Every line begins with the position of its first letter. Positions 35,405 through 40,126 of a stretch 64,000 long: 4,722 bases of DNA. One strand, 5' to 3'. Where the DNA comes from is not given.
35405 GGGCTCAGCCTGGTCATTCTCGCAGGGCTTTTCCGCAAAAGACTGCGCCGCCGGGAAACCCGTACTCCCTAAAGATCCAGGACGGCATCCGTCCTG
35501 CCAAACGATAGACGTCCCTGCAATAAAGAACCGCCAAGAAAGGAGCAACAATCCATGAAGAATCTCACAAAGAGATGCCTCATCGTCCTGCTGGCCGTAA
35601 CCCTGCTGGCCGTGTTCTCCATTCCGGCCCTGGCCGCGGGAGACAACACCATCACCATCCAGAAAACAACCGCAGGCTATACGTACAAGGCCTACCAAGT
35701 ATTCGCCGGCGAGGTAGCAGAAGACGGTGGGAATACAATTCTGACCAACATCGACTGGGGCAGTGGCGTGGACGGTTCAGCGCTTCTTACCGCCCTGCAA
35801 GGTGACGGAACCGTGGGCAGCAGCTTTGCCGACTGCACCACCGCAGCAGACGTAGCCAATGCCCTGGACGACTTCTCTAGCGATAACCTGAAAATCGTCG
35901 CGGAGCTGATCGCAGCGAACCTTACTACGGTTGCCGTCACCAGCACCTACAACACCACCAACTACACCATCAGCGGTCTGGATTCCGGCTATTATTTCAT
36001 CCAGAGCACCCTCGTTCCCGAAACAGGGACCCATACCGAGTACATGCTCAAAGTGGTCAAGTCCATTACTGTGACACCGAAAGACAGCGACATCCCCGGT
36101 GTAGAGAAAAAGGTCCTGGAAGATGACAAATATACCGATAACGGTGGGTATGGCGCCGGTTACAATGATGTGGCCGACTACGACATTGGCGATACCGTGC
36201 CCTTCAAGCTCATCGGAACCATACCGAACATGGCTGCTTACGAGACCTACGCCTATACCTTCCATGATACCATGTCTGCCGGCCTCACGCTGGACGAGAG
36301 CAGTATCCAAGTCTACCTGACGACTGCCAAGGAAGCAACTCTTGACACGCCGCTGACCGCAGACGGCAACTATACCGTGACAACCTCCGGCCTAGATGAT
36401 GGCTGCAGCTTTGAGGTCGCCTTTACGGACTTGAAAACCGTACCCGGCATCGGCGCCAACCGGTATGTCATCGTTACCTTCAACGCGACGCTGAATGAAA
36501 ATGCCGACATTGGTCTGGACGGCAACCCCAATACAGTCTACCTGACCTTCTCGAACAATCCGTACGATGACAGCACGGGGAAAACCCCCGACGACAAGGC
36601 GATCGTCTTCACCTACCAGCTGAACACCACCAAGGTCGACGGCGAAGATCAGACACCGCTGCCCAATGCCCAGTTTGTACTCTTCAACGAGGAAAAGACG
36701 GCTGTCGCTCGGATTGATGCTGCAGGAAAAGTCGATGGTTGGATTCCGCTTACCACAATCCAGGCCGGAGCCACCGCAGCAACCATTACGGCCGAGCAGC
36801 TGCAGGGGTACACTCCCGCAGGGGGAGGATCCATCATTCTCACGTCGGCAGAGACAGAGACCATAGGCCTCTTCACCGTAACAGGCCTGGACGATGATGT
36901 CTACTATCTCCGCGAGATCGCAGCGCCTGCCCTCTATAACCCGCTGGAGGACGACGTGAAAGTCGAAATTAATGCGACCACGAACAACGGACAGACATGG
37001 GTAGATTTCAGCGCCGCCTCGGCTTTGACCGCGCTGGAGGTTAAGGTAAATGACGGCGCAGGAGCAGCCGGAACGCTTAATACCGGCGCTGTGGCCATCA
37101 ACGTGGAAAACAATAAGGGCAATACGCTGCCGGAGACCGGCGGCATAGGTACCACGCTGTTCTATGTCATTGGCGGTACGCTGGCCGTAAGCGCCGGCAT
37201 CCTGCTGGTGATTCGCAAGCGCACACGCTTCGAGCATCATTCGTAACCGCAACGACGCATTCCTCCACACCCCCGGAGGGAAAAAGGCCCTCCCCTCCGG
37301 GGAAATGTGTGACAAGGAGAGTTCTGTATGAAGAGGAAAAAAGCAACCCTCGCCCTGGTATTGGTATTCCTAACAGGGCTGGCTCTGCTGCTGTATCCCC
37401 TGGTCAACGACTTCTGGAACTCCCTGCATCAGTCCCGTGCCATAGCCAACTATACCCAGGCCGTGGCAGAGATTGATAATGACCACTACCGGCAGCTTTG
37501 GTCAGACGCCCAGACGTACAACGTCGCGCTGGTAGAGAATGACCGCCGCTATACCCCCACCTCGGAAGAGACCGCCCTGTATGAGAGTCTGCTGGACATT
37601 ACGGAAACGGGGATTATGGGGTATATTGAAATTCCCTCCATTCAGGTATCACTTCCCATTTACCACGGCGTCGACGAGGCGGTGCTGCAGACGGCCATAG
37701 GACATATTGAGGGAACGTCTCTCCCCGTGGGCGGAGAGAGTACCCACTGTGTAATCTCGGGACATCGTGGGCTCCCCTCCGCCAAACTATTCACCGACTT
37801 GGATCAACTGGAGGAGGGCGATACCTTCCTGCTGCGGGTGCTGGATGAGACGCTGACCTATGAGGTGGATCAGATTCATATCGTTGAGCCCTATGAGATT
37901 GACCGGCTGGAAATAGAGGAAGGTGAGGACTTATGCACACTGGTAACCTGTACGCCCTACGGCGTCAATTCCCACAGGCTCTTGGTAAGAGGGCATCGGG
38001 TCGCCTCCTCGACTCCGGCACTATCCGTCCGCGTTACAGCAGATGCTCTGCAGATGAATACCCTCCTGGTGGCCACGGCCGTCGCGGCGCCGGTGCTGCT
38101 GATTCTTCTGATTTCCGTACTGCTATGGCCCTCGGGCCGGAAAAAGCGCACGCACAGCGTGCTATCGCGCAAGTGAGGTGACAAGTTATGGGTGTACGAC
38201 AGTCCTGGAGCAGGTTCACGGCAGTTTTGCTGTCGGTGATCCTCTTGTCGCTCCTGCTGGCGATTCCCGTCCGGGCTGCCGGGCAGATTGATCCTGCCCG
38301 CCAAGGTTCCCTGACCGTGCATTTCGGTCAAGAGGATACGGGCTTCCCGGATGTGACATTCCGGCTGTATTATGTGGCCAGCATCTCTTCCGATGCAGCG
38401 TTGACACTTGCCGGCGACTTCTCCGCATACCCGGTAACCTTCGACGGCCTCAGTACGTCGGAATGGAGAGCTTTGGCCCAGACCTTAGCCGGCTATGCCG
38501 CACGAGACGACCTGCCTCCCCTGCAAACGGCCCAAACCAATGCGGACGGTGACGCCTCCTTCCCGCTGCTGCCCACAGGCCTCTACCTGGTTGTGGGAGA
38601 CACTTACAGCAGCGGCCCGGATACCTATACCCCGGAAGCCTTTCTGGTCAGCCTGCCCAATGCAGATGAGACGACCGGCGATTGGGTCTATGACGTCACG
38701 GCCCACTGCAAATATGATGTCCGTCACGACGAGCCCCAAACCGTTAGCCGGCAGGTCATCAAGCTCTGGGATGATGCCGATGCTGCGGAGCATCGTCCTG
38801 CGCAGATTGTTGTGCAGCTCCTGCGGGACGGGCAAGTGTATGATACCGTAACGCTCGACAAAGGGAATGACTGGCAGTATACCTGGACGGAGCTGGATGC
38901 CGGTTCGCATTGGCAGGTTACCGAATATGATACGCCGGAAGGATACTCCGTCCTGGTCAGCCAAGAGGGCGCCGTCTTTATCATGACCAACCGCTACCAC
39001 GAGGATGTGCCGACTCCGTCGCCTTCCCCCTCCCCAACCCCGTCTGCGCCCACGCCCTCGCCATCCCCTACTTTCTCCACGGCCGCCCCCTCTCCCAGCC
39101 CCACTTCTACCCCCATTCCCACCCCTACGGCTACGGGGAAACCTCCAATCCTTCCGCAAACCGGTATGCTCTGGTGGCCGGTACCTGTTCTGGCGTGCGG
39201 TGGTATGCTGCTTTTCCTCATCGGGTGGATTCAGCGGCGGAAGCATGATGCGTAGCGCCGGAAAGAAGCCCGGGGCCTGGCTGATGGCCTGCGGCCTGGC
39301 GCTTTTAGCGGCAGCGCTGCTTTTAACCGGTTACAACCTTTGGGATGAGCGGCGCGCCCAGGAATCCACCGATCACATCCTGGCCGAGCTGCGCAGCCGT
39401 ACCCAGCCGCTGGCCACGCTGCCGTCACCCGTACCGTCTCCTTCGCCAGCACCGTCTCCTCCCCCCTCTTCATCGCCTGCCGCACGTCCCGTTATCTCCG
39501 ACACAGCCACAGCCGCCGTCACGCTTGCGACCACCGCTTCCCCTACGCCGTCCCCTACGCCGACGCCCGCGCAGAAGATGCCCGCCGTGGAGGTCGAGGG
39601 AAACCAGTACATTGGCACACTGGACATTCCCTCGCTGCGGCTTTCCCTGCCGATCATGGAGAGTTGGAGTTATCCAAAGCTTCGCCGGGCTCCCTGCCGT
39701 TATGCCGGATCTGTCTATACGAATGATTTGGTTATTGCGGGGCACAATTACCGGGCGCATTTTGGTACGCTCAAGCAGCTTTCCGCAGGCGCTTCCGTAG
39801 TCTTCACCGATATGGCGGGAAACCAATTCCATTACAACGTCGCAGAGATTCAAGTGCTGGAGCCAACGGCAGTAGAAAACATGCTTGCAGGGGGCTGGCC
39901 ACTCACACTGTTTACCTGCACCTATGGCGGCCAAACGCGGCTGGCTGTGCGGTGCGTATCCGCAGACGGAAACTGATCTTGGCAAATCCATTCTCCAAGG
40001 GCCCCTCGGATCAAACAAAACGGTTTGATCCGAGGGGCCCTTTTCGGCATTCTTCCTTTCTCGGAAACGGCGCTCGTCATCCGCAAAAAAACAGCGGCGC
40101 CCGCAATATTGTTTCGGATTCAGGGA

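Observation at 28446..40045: Complete sortase-dependent pilus island with unusual accessory genes in a high-GC clostridial background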

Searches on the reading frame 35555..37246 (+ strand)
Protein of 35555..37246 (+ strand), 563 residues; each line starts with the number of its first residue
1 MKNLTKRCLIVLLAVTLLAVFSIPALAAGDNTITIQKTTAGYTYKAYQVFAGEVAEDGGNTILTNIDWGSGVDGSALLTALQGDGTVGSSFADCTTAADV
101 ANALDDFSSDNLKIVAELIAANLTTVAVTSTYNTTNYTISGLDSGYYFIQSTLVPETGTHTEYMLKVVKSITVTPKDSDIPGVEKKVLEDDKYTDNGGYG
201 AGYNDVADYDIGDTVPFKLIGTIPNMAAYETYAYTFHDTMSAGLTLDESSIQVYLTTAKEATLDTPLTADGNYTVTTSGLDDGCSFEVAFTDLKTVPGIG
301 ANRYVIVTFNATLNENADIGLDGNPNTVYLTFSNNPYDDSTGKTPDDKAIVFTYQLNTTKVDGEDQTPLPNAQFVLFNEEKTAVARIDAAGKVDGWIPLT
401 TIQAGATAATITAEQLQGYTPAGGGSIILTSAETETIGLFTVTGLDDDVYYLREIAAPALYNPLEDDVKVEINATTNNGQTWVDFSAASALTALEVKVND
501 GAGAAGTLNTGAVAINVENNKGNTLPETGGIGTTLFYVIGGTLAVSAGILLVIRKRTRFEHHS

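Call 4: search_protein_families(library=pfam, proteins=[window:35555-37246:+], max_evalue=0.01)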
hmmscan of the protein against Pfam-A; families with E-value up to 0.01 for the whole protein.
window:35555-37246:+ (563 aa): 3 families
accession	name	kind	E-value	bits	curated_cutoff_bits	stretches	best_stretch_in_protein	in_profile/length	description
PF16569.11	GramPos_pilinBB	-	1.1e-24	87.9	30.5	1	211-336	1-116/116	Gram-positive pilin backbone subunit 2, Cna-B-like domain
PF17802.7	SpaA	-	4.8e-10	39.9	23.1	1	356-478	3-82/91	Prealbumin-like fold domain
PF00746.26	Gram_pos_anchor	-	5.6e-06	26.6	20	1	518-556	2-39/43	LPXTG cell wall anchor motif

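Call 13: search_protein_families(library=ncbifam, proteins=[window:35555-37246:+], max_evalue=0.01)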
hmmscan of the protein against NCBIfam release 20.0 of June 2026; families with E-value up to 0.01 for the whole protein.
window:35555-37246:+ (563 aa): 4 families
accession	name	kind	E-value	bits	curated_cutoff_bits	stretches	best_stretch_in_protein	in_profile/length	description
NF033902.0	iso_D2_wall_anc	subfamily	2.2e-25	89.5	95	1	3-552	3-537/540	SpaH/EbpB family LPXTG-anchored major pilin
TIGR04226.1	RrgB_K2N_iso_D2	domain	7.8e-22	78.4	30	1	181-333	3-123/123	isopeptide-forming domain-containing fimbrial protein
TIGR01167.1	LPXTG_anchor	domain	3.4e-05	24.3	15.9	1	524-556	1-33/34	LPXTG cell wall anchor domain-containing protein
NF053819.1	EF0750_LPXTG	subfamily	0.0018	18.7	47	0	517-556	65-104/105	EF2685/EF0750 family sortase-dependent surface protein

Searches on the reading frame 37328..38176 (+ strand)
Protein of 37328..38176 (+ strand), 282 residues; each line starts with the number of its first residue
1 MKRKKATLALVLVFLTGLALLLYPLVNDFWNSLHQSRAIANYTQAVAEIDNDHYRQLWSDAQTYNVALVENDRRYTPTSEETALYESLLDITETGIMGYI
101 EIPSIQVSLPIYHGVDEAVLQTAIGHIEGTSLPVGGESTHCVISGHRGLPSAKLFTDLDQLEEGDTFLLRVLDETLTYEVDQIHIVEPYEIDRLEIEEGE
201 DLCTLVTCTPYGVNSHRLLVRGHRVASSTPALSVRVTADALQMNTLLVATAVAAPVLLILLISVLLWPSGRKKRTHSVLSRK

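Call 4: search_protein_families(library=pfam, proteins=[window:37328-38176:+], max_evalue=0.01)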
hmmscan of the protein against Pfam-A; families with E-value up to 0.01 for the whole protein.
window:37328-38176:+ (282 aa): 1 family
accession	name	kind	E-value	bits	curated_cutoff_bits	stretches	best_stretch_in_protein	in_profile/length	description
PF04203.18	Sortase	-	1.7e-26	92.8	26.6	1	100-225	1-125/125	Sortase domain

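Call 13: search_protein_families(library=ncbifam, proteins=[window:37328-38176:+], max_evalue=0.01)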
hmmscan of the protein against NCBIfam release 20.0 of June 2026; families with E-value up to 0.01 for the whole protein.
window:37328-38176:+ (282 aa): 6 families
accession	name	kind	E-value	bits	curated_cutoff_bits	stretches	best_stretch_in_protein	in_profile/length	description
NF033745.1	class_C_sortase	subfamily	5.1e-85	284.7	160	1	11-224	2-220/220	class C sortase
TIGR01076.1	sortase_fam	subfamily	6.1e-51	171.8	39.35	1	98-227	1-130/136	sortase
NF058671.1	sortase_SrtD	exception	2.5e-22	79.4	140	1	52-211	44-171/187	class D sortase, LPxTATN-specific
NF033746.1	class_D_sortase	subfamily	1.8e-20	73.2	165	1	95-212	8-118/135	class D sortase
NF033747.1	class_E_sortase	subfamily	4.4e-19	69.2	160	1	13-225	8-206/211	class E sortase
TIGR03784.1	marine_sortase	equivalog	3.3e-09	36.6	158.25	1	97-213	51-161/174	class GN sortase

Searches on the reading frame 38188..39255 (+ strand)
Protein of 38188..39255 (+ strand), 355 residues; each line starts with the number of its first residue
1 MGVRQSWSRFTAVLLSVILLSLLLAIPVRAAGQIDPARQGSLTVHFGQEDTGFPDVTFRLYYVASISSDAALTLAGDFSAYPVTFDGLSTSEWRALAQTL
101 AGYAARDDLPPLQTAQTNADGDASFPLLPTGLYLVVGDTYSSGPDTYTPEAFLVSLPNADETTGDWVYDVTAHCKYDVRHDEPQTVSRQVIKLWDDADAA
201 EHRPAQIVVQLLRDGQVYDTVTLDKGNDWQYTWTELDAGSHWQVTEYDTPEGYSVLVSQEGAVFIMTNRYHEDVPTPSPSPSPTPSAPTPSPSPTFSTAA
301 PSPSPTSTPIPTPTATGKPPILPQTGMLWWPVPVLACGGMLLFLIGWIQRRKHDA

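Call 4: search_protein_families(library=pfam, proteins=[window:38188-39255:+], max_evalue=0.01)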
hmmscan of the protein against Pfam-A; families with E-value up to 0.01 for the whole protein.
window:38188-39255:+ (355 aa): 6 families
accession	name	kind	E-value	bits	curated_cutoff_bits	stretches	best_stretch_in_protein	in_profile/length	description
PF05738.19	Cna_B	-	2.7e-14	53.8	22.3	1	189-268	2-86/87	Cna protein B-type domain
PF17802.7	SpaA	-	3.3e-05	24.4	23.1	0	214-265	27-76/91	Prealbumin-like fold domain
PF16555.11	GramPos_pilinD1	-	4.2e-05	24.5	23.1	1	43-170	32-153/160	Gram-positive pilin subunit D1, N-terminal domain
PF17210.9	SdrD_B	-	0.002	18.7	29.7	0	200-261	20-78/112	SdrD B-like domain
PF19407.5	DUF5979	-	0.0022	19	25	1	214-263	31-85/104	Domain of unknown function (DUF5979)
PF16640.11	Big_3_5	-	0.0027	18.7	35.5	0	208-247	30-69/88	Bacterial Ig-like domain (group 3)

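Call 13: search_protein_families(library=ncbifam, proteins=[window:38188-39255:+], max_evalue=0.01)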
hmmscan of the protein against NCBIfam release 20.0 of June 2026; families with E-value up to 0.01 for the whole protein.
window:38188-39255:+ (355 aa): 2 families
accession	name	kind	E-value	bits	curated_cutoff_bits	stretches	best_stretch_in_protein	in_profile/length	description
NF033902.0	iso_D2_wall_anc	subfamily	3.5e-13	49.2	95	1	51-178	85-206/540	SpaH/EbpB family LPXTG-anchored major pilin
NF053819.1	EF0750_LPXTG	subfamily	0.0075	16.8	47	0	301-352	55-102/105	EF2685/EF0750 family sortase-dependent surface protein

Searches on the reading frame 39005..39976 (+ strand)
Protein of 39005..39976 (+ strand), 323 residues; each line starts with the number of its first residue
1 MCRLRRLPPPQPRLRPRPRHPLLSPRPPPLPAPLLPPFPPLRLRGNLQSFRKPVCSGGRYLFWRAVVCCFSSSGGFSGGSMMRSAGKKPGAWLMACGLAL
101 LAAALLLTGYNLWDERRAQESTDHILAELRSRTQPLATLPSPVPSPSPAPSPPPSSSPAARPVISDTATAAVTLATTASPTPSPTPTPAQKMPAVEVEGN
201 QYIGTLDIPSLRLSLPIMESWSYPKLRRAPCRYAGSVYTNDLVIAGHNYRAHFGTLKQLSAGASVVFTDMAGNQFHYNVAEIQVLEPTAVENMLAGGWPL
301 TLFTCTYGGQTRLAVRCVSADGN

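Call 4: search_protein_families(library=pfam, proteins=[window:39005-39976:+], max_evalue=0.01)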
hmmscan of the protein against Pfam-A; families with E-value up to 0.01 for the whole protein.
window:39005-39976:+ (323 aa): 1 family
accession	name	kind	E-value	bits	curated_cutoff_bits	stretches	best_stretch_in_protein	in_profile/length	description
PF04203.18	Sortase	-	4.4e-15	56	26.6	1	206-318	1-123/125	Sortase domain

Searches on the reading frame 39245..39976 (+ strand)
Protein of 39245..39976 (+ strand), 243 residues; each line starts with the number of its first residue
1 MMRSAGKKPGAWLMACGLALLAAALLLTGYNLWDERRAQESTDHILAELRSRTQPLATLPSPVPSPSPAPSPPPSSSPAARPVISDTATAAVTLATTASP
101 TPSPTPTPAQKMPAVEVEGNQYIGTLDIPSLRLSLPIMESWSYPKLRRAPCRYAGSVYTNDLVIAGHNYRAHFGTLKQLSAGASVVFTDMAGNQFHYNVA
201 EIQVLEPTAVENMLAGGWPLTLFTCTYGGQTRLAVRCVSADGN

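Call 13: search_protein_families(library=ncbifam, proteins=[window:39245-39976:+], max_evalue=0.01)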
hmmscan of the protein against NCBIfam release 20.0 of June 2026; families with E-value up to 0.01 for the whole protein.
window:39245-39976:+ (243 aa): 7 families
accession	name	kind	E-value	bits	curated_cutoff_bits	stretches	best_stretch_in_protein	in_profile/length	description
NF033745.1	class_C_sortase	subfamily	2.7e-09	37.1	160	1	110-237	81-218/220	class C sortase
TIGR01076.1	sortase_fam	subfamily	8.1e-09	35.4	39.35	1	124-227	1-113/136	sortase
NF058671.1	sortase_SrtD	exception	3.6e-08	33.3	140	1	105-207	46-149/187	class D sortase, LPxTATN-specific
TIGR03784.1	marine_sortase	equivalog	1.3e-06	28.1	158.25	1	160-225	91-156/174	class GN sortase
NF033746.1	class_D_sortase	subfamily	1.5e-06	28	165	1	117-207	4-95/135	class D sortase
NF033747.1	class_E_sortase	subfamily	2.9e-06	27.3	160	1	101-211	48-166/211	class E sortase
NF037978.1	T2SS_GspB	equivalog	0.0071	16.7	100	0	18-134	13-114/179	type II secretion system assembly factor GspB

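Call 52: search_solved_structures(query=window:39245-39973:+, max_evalue=0.01)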
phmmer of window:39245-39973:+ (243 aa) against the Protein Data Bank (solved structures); distinct sequences matched with E-value up to 0.01: 6.
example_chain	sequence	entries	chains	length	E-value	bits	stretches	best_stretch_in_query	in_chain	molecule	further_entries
24rr_A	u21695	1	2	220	0.00065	22.7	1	111-226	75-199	Ebp pilus assembly class C sortase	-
2kw8_A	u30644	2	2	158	0.0015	21.5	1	115-226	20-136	LPXTG-site transpeptidase family protein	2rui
9m8m_H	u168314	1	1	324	0.0017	21.4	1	46-111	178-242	Photosynthetic reaction center subunit H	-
7ttr_P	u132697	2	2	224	0.0018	21.3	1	44-145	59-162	Beta-casein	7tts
7f87_A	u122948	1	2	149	0.006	19.6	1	123-227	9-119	Class A sortase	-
7cfj_A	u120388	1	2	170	0.007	19.4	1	122-227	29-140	Class A sortase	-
